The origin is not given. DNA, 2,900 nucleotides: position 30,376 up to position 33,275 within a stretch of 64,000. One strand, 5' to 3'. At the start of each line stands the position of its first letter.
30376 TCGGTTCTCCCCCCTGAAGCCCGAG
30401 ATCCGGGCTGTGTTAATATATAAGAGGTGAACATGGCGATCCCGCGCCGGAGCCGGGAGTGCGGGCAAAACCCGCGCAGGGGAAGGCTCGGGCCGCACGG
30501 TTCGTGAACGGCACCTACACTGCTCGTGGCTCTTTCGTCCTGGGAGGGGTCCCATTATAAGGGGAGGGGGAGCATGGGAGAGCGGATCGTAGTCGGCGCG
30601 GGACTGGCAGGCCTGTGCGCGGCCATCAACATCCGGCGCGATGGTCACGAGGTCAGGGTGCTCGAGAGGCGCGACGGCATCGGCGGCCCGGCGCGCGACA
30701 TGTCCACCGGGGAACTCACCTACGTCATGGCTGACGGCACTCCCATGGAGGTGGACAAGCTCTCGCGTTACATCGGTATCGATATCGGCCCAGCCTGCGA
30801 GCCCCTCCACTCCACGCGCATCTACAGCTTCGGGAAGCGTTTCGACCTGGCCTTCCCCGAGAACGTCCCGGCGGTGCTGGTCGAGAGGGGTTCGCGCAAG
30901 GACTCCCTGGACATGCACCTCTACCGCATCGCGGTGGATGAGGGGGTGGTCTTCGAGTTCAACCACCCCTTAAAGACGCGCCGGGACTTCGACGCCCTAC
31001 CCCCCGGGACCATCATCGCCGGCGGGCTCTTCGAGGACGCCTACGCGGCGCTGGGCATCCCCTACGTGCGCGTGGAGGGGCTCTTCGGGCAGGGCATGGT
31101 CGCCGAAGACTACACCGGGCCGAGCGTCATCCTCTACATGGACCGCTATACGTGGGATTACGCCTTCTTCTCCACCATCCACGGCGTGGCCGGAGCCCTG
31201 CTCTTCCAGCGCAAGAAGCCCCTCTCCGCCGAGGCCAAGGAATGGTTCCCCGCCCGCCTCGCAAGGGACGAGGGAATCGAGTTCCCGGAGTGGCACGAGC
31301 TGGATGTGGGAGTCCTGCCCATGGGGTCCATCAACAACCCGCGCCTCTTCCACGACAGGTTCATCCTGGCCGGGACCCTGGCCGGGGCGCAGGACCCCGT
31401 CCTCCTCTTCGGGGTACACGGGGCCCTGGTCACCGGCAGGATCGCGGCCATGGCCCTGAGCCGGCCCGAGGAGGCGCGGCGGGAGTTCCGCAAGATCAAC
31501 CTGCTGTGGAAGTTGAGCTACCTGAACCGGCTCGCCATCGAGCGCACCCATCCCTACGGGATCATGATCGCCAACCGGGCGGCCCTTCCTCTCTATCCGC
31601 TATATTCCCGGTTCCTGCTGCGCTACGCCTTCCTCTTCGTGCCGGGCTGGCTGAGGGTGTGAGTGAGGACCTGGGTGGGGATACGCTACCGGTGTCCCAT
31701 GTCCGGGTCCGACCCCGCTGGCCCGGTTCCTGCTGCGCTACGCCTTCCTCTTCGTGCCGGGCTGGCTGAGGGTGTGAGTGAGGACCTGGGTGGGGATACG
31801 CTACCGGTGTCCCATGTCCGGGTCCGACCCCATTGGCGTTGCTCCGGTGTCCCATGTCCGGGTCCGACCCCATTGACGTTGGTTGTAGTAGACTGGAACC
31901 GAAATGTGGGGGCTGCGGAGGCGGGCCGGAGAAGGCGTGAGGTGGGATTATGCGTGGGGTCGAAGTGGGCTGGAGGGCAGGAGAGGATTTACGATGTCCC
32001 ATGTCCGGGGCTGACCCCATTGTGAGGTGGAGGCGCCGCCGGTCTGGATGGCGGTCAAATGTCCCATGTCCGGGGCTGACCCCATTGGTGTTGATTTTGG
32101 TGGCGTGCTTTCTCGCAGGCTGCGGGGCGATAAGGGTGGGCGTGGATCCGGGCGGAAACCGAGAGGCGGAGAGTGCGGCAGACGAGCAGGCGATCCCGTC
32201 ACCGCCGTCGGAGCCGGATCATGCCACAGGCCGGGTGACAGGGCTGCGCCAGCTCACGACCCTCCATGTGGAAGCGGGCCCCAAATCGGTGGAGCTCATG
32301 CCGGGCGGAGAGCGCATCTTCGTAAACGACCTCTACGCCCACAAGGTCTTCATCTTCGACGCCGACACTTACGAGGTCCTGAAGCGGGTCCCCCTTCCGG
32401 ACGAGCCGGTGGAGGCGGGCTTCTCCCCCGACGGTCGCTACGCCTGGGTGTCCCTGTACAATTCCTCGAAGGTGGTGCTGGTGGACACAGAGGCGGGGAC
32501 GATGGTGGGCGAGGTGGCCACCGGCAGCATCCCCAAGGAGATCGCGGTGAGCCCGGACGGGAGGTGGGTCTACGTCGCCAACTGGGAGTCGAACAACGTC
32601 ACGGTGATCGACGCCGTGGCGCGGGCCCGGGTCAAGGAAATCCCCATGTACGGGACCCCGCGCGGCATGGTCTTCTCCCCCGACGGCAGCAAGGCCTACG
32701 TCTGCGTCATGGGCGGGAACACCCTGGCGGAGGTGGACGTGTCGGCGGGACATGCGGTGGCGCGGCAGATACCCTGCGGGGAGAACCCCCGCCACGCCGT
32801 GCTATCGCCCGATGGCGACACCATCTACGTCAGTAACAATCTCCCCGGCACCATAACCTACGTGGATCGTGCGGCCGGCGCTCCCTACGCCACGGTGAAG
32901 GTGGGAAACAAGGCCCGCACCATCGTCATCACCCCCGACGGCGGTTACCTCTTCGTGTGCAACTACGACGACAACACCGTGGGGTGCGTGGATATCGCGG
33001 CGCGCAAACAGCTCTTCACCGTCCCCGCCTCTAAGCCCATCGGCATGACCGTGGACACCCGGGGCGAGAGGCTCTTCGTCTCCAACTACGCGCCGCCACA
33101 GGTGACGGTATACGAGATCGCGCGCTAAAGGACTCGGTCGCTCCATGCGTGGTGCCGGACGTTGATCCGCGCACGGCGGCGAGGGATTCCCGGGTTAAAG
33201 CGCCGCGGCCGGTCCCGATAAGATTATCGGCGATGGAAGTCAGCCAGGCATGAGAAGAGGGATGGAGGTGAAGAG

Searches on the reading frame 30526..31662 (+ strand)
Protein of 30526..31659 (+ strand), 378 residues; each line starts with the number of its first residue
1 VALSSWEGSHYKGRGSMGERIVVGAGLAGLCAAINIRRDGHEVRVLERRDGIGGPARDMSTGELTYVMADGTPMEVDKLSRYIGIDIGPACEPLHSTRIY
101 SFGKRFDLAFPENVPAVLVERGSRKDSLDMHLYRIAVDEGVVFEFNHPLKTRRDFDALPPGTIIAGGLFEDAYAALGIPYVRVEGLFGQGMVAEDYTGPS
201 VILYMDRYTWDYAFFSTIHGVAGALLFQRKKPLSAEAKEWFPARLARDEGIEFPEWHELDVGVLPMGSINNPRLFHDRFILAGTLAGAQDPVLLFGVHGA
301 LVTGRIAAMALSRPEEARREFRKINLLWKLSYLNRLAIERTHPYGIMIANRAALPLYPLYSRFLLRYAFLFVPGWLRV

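Call 34: search_protein_families(library=ncbifam, proteins=[window:30526-31659:+], max_evalue=0.1)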
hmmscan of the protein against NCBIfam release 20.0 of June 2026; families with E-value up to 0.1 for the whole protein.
window:30526-31659:+ (378 aa): 101 families (the best 25 are shown)
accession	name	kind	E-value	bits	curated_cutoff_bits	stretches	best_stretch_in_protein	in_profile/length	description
TIGR02734.1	crtI_fam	subfamily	1.2e-08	34.2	238.1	1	21-58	2-39/504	phytoene desaturase family protein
TIGR03467.1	HpnE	equivalog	8.4e-08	31.9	283.05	1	21-65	2-46/430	hydroxysqualene dehydroxylase HpnE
NF045637.1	carotdesatCrtDProt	equivalog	9.7e-08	31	580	1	21-62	2-43/485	1-hydroxycarotenoid 3,4-desaturase CrtD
TIGR02032.1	GG-red-SF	subfamily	1e-07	32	158.8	2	21-52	4-35/297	geranylgeranyl reductase family protein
NF005560.0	PRK07233.1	equivalog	1.4e-07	30.7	252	1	22-63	5-46/435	hypothetical protein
NF058655.1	CrtID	equivalog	6.9e-07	28.5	640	1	21-68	2-49/478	bifunctional phytoene desaturase/3,4-desaturase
NF009410.0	PRK12771.1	subfamily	3.9e-06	25.7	516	1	18-54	138-175/566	NAD(P)-binding protein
NF003724.0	PRK05329.2-3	equivalog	7.4e-06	25.2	327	1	21-63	5-45/426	glycerol-3-phosphate dehydrogenase subunit GlpB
TIGR02485.1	CobZ_N-term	equivalog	1.2e-05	24.4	372.55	1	21-57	5-43/437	FAD-dependent tricarballylate dehydrogenase TcuA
NF005547.0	PRK07208.1-3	equivalog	1.2e-05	24.2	380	1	20-63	7-50/465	hypothetical protein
NF006130.0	PRK08274.1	equivalog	1.5e-05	24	369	1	20-48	8-36/467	FAD-dependent tricarballylate dehydrogenase TcuA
NF005510.0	PRK07121.1-3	subfamily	1.8e-05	23.7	481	1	21-74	26-78/492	FAD-binding protein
NF005243.0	PRK06753.1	equivalog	2e-05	23.7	365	1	21-50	4-33/374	hypothetical protein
NF033623.1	urate_HpxO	equivalog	2.2e-05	23.5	500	1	21-49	3-31/381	FAD-dependent urate hydroxylase HpxO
NF005512.0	PRK07121.1-5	subfamily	2.5e-05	23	812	1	20-74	24-75/489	FAD-binding protein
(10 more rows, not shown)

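Call 52: find_encoding_contigs(protein=window:30574-31662:+, flank=2500, max_places=8)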
Protein window:30574-31662:+ (362 aa): 1 contig read that carries it; 1 place shown.
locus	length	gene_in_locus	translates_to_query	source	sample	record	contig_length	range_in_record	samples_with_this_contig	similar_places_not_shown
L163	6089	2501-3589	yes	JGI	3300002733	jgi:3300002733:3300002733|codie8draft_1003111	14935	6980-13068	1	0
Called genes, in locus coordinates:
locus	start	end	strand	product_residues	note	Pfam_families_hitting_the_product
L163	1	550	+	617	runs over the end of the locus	PF06480:FtsH_ext, PF00004:AAA, PF07728:AAA_5 (weak), PF17862:AAA_lid_3, PF01434:Peptidase_M41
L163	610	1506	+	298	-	PF00890:FAD_binding_2 (weak), PF01946:Thi4 (faint), PF03486:HI0933_like (faint), PF07992:Pyr_redox_2, PF12831:FAD_oxidored (weak), PF13450:NAD_binding_8 (faint), PF13738:Pyr_redox_3, PF00070:Pyr_redox (weak)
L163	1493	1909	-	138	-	PF06271:RDD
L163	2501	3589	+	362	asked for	PF00890:FAD_binding_2 (weak), PF01266:DAO (weak), PF12831:FAD_oxidored (weak), PF13450:NAD_binding_8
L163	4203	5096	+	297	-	-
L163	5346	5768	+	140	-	-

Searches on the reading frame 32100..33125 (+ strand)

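Call 34: search_protein_families(library=ncbifam, proteins=[window:32100-33125:+], max_evalue=0.1)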
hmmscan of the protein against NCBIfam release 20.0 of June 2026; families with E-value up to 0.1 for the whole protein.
window:32100-33125:+ (342 aa): 14 families
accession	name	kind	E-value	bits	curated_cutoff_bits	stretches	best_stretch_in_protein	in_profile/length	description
TIGR03866.1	PQQ_ABC_repeats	subfamily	5.2e-41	140.7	287.3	3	157-257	13-112/310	PQQ-dependent catabolism-associated beta-propeller protein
TIGR02276.1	beta_rpt_yvtn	repeat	1e-34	118.3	27.85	5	152-193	1-42/42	beta-propeller repeat protein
NF052340.1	hydrazine_beta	equivalog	1.6e-32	113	560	3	103-214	35-145/372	hydrazine synthase subunit beta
NF052460.1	L-NosZ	equivalog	8.3e-30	103.7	700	3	111-219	142-250/480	clade III lactonase-type nitrous-oxide reductase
NF052342.1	hydrazine_BC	exception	3.5e-24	85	1250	3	103-214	41-151/690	hydrazine synthase subunit beta-gamma fusion subunit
NF048007.1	MmpL3Stblzr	equivalog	9.7e-17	61.2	600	2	250-341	248-337/366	MmpL3/TtfA transport complex stabilizer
NF052280.1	7_blade_YncE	equivalog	2.3e-16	59.5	400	3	115-204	230-318/338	7-bladed beta-propeller protein YncE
TIGR03907.1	QH_beta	equivalog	1.1e-12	47.8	223.2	2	79-160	9-98/338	quinohemoprotein amine dehydrogenase subunit beta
NF008258.1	PRK11028.1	equivalog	2.9e-11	43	370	1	88-341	23-305/330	6-phosphogluconolactonase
NF038117.1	choice_anch_I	subfamily_domain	5.7e-07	28.7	300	1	123-161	75-113/458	choice-of-anchor I family protein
NF038015.2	AztD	exception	2.5e-05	23.2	400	1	186-277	266-353/356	zinc metallochaperone AztD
TIGR04244.1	nitrous_NosZ_RR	equivalog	0.00027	19.6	625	1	70-205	202-333/627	TAT-dependent nitrous-oxide reductase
NF050136.1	PGL_lacton_Staph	exception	0.0084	15.1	500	0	77-170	161-267/341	6-phosphogluconolactonase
TIGR04246.1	nitrous_NosZ_Gp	equivalog_domain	0.0085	14.4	625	0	121-173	55-106/578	Sec-dependent nitrous-oxide reductase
